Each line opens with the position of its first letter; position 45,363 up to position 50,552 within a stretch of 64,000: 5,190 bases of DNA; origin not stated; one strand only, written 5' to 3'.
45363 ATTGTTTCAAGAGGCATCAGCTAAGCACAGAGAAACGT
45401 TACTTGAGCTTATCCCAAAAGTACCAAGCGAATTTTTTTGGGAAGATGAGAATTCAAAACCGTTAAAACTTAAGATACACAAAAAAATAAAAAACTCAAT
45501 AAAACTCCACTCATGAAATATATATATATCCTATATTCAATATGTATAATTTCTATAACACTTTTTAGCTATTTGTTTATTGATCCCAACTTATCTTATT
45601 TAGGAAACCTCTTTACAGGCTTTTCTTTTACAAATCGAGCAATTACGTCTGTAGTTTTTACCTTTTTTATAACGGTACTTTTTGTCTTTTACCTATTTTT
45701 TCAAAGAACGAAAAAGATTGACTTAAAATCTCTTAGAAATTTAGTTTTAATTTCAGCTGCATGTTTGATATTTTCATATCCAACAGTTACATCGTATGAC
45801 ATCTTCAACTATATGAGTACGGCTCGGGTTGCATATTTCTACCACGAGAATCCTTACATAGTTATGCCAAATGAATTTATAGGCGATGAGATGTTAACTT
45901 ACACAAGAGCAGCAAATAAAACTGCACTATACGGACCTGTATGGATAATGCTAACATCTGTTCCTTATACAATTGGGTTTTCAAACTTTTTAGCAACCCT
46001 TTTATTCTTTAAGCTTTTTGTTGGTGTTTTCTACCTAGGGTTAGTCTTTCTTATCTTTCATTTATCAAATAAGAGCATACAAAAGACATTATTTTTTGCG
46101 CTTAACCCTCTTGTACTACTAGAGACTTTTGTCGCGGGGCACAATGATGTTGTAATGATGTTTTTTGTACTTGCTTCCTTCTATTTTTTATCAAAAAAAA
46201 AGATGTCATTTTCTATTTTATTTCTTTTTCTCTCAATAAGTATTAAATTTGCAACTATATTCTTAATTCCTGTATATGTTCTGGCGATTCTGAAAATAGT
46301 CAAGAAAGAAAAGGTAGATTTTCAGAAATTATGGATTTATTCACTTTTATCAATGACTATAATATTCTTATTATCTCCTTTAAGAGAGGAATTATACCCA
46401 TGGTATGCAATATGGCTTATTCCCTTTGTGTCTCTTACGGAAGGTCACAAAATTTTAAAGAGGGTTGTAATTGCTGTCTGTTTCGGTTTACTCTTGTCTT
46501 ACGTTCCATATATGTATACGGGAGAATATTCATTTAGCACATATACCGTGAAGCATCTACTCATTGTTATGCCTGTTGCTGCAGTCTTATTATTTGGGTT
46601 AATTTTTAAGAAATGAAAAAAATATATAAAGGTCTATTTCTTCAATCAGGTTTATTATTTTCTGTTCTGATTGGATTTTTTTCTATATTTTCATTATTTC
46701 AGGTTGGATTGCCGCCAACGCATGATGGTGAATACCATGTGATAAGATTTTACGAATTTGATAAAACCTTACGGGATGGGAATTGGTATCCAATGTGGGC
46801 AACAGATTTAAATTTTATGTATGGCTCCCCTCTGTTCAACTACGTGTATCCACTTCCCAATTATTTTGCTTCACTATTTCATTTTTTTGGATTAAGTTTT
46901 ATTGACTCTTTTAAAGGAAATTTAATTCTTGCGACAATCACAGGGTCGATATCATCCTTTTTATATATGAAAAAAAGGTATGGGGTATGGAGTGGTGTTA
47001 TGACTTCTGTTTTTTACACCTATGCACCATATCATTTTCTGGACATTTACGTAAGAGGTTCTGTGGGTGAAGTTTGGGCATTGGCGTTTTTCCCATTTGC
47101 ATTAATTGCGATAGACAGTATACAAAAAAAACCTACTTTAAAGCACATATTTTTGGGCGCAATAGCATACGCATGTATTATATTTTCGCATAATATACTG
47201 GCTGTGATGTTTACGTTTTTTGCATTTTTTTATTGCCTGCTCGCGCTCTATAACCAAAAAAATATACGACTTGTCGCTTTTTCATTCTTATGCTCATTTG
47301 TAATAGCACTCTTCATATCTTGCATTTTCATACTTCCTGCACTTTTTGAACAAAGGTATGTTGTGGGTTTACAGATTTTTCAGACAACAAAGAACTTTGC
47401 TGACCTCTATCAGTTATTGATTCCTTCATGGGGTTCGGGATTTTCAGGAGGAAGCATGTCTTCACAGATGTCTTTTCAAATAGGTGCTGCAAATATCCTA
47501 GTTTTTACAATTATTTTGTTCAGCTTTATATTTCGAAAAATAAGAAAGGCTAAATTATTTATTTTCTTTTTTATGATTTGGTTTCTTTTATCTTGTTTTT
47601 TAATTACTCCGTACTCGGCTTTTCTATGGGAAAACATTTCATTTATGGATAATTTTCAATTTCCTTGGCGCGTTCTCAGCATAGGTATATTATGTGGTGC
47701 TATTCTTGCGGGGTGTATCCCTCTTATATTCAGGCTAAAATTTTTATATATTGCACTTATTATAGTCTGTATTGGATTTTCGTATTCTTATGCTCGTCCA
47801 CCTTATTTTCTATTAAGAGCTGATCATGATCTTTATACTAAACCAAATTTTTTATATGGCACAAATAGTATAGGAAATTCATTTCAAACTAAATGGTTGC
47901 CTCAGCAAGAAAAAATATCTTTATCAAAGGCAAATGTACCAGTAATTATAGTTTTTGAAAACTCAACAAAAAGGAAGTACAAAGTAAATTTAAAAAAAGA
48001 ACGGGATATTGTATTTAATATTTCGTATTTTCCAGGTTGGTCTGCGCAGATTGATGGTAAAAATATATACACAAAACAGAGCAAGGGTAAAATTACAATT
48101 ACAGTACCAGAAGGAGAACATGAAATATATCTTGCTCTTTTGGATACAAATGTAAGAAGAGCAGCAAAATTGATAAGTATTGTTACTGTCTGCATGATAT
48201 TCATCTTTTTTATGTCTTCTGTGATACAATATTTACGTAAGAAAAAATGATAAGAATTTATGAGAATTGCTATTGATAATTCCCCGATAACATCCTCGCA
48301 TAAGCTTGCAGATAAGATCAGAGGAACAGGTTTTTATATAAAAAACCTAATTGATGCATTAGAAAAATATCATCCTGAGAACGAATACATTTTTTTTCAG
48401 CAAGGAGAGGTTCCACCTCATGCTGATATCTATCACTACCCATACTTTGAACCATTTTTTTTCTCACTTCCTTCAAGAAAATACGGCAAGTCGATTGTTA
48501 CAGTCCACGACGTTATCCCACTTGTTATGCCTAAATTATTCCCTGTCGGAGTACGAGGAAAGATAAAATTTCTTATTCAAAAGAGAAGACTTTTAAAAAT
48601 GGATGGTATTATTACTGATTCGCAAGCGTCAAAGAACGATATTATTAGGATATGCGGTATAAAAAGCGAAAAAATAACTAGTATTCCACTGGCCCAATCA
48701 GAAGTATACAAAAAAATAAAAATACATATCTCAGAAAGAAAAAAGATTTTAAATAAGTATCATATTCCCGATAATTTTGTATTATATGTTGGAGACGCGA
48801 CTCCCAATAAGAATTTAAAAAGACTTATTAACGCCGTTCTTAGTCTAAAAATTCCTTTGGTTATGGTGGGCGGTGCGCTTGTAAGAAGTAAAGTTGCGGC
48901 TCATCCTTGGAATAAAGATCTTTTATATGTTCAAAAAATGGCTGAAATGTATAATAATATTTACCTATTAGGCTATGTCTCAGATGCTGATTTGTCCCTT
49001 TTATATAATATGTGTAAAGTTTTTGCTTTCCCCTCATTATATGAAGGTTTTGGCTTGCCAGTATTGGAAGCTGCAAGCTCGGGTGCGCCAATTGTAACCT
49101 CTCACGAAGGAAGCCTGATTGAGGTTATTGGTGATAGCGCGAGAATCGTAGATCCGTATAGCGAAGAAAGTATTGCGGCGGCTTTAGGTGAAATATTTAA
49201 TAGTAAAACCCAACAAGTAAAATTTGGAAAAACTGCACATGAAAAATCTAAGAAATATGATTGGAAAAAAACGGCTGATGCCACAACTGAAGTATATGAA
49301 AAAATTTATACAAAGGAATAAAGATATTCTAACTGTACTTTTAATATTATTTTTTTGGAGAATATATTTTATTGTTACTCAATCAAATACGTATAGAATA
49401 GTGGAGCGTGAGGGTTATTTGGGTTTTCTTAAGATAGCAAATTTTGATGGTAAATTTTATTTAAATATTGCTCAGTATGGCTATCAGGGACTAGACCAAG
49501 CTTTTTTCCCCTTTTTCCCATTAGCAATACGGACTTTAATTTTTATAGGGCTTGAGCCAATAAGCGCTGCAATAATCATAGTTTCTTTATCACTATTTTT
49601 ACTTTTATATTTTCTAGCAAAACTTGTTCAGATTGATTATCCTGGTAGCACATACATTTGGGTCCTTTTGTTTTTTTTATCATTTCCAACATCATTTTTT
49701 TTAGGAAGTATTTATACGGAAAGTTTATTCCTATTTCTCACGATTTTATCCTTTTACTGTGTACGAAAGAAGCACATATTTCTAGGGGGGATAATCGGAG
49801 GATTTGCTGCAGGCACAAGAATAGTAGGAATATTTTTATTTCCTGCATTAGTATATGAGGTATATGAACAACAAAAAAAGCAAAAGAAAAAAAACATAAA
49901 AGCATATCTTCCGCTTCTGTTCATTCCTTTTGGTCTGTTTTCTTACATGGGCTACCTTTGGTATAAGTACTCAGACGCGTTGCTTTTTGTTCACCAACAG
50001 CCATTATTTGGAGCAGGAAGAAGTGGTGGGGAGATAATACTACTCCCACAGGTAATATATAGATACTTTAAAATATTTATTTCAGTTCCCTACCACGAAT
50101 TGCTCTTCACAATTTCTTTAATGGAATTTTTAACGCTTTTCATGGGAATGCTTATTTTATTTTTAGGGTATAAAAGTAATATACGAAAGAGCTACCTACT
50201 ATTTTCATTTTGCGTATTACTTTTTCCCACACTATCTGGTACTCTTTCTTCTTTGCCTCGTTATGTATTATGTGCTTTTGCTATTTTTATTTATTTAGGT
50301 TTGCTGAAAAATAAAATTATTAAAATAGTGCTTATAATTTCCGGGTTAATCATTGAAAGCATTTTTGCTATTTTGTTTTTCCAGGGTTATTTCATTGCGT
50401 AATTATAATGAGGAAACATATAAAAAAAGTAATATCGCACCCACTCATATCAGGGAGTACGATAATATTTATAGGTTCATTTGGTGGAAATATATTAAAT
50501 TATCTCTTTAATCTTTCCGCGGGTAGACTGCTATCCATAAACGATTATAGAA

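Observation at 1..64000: A 64-kb co-directional super-locus of ~24 GT-C membrane glycosyltransferases from at least 8 families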

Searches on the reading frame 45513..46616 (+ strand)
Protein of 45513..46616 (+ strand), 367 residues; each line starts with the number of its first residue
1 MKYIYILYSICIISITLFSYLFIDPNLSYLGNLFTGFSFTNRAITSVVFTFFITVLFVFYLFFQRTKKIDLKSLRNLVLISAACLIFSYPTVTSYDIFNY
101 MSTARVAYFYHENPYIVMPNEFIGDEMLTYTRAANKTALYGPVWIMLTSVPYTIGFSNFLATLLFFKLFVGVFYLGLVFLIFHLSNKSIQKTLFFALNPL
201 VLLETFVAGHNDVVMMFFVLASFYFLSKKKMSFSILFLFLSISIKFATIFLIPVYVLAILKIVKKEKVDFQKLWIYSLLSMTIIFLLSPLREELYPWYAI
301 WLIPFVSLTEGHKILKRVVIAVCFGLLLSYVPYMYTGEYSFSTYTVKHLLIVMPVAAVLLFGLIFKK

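Call 8: search_protein_families(library=pfam, max_evalue=0.01, proteins=[window:45513-46616:+])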
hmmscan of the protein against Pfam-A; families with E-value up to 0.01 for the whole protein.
window:45513-46616:+ (367 aa): 0 families

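Call 18: search_protein_families(library=ncbifam, max_evalue=0.1, proteins=[window:45513-46616:+])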
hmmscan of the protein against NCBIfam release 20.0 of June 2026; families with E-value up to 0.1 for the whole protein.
window:45513-46616:+ (367 aa): 1 family
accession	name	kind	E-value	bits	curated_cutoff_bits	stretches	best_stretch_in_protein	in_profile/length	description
TIGR03459.1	crt_membr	equivalog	1.6e-09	37.2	439.4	1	43-264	44-271/470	alpha-(1->6)-mannopyranosyltransferase A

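Call 19: search_protein_families(library=pfam, max_evalue=10, proteins=[window:45513-46616:+])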
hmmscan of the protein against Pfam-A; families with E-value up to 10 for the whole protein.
window:45513-46616:+ (367 aa): 0 families

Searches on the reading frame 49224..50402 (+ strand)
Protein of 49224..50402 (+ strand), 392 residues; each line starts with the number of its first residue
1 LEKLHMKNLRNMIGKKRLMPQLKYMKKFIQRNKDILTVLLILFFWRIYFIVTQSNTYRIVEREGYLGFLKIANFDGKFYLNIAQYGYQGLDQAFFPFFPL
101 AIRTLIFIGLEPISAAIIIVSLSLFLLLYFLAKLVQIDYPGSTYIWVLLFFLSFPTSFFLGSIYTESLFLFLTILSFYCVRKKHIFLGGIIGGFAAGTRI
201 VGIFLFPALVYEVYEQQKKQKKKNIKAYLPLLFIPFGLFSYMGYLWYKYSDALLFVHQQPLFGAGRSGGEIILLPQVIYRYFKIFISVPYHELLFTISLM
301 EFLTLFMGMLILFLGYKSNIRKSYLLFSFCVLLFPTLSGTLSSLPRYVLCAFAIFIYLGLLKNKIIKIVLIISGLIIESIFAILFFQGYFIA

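Call 8: search_protein_families(library=pfam, max_evalue=0.01, proteins=[window:49224-50402:+])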
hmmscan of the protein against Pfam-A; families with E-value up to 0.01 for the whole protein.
window:49224-50402:+ (392 aa): 0 families

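Call 18: search_protein_families(library=ncbifam, max_evalue=0.1, proteins=[window:49224-50402:+])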
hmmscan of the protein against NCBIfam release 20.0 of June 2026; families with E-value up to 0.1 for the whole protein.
window:49224-50402:+ (392 aa): 3 families
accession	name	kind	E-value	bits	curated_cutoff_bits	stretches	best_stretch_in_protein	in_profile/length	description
NF046093.1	AZOBR_p60025_fam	subfamily_domain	0.00023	20.5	150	1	96-234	95-229/232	AZOBR_p60025 family cell surface glycopolymer formation protein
NF006248.0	PRK08386.1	subfamily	0.0079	16.1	92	1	166-227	12-70/151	putative monovalent cation/H+ antiporter subunit B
TIGR01333.1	cyt_b559_beta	equivalog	0.011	15.3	61.15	1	134-163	6-35/43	cytochrome b559 subunit beta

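Call 19: search_protein_families(library=pfam, max_evalue=10, proteins=[window:49224-50402:+])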
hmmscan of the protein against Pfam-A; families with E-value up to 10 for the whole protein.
window:49224-50402:+ (392 aa): 2 families
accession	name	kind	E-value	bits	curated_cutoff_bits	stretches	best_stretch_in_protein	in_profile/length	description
PF25637.1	DUF7942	-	0.28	11.6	26.7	1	123-160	20-57/104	Family of unknown function (DUF7942)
PF09594.16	GT87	-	2.5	8.2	25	1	106-211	13-122/237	Glycosyltransferase family 87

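Call 45: search_protein_representatives(protein=window:49224-50402:+)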
Query: 392 residues. Proteins with E-value up to 0.001 (for the whole library): 9057; up to 1e-10: 3800; up to 1e-30: 453. The best 150 are listed.
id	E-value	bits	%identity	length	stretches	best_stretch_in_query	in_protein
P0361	2.9e-83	296.7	48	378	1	25-391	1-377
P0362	2.7e-82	293.5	50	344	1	56-392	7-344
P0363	5.1e-78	279.4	43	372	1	31-391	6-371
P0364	2.8e-77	277.0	46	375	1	25-392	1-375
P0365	3.1e-77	276.9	46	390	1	25-391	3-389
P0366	1.3e-75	271.5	43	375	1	25-391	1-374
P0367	6.1e-71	256.1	42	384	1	36-391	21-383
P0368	6.7e-71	256.0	46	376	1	34-391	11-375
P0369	1.7e-70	254.7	46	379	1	72-391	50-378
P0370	1.8e-68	248.0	43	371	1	25-392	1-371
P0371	4.9e-68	246.6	48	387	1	71-391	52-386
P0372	8.1e-68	245.9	42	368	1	26-391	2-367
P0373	2.0e-66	241.3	42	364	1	62-392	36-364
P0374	2.4e-66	241.0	41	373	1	25-391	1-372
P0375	7.4e-65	236.1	46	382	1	25-391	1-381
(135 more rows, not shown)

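Call 47: search_protein_families(library=pfam, alignment_id=A3, max_evalue=0.01)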
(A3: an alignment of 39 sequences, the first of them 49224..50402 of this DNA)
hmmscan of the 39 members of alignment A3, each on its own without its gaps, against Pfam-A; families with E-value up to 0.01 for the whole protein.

A. member 1, window:49224-50402:+ (392 aa): 0 families

B. families by the number of members that match (of 39 scanned): 5 families
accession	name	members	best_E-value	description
PF04188.19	Mannosyl_trans2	18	2.7e-10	Mannosyltransferase (PIG-V)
PF13231.12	PMT_2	5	1.1e-05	Dolichyl-phosphate-mannose-protein mannosyltransferase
PF09594.16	GT87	2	0.0004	Glycosyltransferase family 87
PF04922.18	DIE2_ALG10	1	0.0008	DIE2/ALG10 family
PF18916.5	Lycopene_cyc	1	0.0031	Lycopene cyclase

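Call 48: search_solved_structures(query=A3, max_evalue=1, show_alignments=1)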
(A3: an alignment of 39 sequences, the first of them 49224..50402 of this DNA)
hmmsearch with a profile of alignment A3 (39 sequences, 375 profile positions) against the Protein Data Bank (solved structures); distinct sequences matched with E-value up to 1: 0.
